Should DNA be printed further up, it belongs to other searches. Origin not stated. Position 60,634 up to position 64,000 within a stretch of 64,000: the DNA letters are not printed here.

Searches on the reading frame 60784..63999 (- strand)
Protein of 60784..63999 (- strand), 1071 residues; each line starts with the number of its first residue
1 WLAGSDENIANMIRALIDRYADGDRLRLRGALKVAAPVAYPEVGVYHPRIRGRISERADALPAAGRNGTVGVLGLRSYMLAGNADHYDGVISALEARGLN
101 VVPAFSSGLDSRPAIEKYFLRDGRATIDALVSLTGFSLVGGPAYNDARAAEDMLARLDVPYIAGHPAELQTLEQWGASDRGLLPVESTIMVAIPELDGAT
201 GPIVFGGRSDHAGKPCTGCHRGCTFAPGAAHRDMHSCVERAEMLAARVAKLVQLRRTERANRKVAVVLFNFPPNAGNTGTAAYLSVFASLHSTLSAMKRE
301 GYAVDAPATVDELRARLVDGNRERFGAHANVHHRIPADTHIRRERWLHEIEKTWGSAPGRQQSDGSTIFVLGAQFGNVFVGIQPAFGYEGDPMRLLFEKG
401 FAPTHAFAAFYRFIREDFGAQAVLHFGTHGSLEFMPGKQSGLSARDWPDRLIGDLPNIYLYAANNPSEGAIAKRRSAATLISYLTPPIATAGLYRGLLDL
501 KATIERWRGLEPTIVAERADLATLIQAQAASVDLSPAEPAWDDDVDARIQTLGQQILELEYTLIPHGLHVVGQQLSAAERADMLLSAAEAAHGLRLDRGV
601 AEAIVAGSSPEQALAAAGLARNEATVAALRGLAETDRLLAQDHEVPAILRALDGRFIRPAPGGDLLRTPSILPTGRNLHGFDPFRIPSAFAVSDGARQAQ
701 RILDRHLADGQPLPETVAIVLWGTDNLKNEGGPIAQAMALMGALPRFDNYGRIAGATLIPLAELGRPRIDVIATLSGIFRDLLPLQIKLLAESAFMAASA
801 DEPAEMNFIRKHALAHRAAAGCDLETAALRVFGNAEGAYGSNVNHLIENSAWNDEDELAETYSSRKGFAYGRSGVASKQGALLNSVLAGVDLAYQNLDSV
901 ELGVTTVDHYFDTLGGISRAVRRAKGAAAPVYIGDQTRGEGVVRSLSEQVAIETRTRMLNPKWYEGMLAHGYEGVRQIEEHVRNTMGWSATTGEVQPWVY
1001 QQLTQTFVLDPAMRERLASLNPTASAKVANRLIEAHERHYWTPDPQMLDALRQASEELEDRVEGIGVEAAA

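Call 13: search_protein_families(library=pfam, proteins=[window:60784-63999:-], max_evalue=0.0001)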
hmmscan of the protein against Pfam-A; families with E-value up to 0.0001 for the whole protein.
window:60784-63999:- (1071 aa): 1 family
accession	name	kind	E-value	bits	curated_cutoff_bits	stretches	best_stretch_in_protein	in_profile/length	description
PF02514.21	CobN-Mg_chel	-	0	1109.8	24.5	1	1-1047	4-1089/1090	CobN/Magnesium Chelatase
